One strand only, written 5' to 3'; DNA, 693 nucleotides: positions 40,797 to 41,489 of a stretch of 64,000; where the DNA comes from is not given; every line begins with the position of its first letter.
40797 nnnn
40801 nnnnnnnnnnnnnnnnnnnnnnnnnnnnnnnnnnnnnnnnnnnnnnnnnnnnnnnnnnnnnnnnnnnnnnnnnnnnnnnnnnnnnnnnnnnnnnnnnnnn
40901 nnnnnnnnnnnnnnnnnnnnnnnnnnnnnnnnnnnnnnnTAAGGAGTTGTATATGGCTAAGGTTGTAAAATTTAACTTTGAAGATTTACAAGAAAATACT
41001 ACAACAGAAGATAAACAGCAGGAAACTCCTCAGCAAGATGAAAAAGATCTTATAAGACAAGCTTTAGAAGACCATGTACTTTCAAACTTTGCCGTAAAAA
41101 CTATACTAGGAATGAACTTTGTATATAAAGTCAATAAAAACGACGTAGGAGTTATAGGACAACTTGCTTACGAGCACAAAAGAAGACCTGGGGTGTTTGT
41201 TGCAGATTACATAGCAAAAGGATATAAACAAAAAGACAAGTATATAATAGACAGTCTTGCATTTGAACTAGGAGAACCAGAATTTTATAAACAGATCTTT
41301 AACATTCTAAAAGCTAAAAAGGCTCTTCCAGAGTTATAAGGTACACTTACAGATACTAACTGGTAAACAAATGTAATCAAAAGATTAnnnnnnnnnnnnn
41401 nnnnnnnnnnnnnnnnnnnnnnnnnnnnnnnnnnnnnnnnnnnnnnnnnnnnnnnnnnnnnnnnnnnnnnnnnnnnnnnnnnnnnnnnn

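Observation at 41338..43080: tnpB-only IS605/IS1341-like element whose TnpB homologue appears nuclease-dead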

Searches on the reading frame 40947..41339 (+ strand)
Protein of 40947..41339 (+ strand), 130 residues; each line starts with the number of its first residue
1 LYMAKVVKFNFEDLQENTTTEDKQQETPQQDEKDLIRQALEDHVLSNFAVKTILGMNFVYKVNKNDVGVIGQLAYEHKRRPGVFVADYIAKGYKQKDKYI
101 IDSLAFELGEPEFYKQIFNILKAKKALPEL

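Call 45: search_protein_families(library=pfam, proteins=[window:40947-41339:+], max_evalue=0.001)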
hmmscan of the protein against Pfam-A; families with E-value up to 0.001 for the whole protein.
window:40947-41339:+ (130 aa): 0 families

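Call 48: find_related_loci(query=window:40947-41339:+, collection=metagenome_contigs, flank=3000)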
Query window:40947-41339:+ (130 aa) in metagenome_contigs; peptide patterns used: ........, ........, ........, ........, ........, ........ (x = any residue, [..] = any of these).
59 stretches matched a pattern; 1 encode a relative of the query (tblastn E <= 1e-3); 1 distinct loci.
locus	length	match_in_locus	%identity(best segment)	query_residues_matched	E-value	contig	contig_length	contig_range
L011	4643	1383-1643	35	2-81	1e-5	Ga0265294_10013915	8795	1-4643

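Call 49: find_homologous_proteins(query=window:40947-41339:+)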
Query window:40947-41339:+ (130 aa): 20 proteins with E <= 0.001 among 29 candidates.
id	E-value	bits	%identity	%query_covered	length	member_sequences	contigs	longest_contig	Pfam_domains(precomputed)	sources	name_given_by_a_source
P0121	2.5e-77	275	100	98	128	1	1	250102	-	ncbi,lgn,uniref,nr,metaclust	ncbi:hypothetical protein [Sulfurihydrogenibium subterraneum]|uniref:hypothetical protein n=1 Tax=Su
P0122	9.7e-69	247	91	98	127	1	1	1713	-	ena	-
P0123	4.1e-68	245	91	98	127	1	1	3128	-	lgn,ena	-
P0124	5.5e-67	241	87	98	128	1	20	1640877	-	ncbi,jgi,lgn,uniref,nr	ncbi:hypothetical protein [Sulfurihydrogenibium azorense]|jgi:outer membrane protein W|uniref:Unchar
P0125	1.8e-57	211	79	98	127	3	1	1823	-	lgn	-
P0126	3.2e-55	203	73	98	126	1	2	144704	-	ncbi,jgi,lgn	jgi:hypothetical protein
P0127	3.5e-55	203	71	98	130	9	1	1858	-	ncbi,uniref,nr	ncbi:MAG TPA: hypothetical protein ENO34_00250 [Sulfurihydrogenibium azorense]|uniref:Uncharacterize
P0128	1.4e-52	195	71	98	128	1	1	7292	-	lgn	-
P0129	1.1e-46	176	67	98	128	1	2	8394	-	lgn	-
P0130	8.6e-46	173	63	98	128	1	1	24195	-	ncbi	-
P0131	1.8e-45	172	65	98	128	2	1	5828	-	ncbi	-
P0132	4.1e-44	167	62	98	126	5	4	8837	-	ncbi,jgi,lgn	-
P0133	2.8e-42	162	62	98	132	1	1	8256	-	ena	-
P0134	3.0e-42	161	61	98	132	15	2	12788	-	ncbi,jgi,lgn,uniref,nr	ncbi:hypothetical protein [Sulfurihydrogenibium sp.]|jgi:hypothetical protein|uniref:hypothetical pr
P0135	1.4e-37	146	55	98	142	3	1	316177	-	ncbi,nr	ncbi:MAG: hypothetical protein N2Z80_01115 [Hydrogenothermaceae bacterium]|nr:hypothetical protein [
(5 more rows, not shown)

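Call 50: find_encoding_contigs(protein=P0124, flank=2500, max_places=2)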
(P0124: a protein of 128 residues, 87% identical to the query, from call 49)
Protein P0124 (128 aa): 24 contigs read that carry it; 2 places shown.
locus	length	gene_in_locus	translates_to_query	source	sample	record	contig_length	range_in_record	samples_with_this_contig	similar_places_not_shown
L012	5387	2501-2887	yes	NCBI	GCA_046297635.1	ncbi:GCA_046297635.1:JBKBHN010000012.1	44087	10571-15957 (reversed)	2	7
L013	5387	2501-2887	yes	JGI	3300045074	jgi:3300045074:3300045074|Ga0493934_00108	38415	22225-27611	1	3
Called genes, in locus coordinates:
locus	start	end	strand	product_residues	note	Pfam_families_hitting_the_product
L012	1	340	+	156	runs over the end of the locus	PF00578:AhpC-TSA, PF08534:Redoxin, PF00255:GSHPx (weak), PF02630:SCO1-SenC (weak), PF00085:Thioredoxin, PF13098:Thioredoxin_2 (weak), PF13905:Thioredoxin_8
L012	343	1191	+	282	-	PF02683:DsbD_TM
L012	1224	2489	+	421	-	PF00083:Sugar_tr, PF07690:MFS_1, PF13347:MFS_2, PF00083:Sugar_tr, PF07690:MFS_1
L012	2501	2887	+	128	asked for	-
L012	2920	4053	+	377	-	PF03060:NMO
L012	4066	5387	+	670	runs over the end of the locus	PF00512:HisKA (weak), PF02518:HATPase_c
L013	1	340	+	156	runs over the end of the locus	PF00578:AhpC-TSA, PF08534:Redoxin, PF00255:GSHPx (weak), PF02630:SCO1-SenC (weak), PF00085:Thioredoxin, PF13098:Thioredoxin_2 (weak), PF13905:Thioredoxin_8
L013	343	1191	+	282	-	PF02683:DsbD_TM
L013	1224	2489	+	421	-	PF00083:Sugar_tr, PF07690:MFS_1, PF13347:MFS_2, PF00083:Sugar_tr, PF07690:MFS_1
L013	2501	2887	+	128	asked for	-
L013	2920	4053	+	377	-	PF03060:NMO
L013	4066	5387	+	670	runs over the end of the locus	PF14501:HATPase_c_5 (faint), PF13426:PAS_9 (faint), PF00512:HisKA (weak), PF02518:HATPase_c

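Call 51: find_encoding_contigs(protein=P0123, flank=2500, max_places=2)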
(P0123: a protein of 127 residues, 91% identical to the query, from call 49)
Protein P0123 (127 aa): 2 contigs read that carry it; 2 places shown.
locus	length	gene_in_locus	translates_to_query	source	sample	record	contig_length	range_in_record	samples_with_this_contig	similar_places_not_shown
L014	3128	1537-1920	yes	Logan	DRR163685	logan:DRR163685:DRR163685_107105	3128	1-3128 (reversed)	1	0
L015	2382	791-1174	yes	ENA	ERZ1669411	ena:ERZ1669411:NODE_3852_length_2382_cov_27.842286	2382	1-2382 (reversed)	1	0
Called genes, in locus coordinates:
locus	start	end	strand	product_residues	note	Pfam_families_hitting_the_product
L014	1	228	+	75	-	?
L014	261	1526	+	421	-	PF00083:Sugar_tr, PF07690:MFS_1, PF13347:MFS_2, PF00083:Sugar_tr, PF07690:MFS_1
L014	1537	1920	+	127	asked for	-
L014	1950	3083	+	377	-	PF03060:NMO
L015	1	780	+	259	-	?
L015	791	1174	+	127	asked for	-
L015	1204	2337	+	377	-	PF03060:NMO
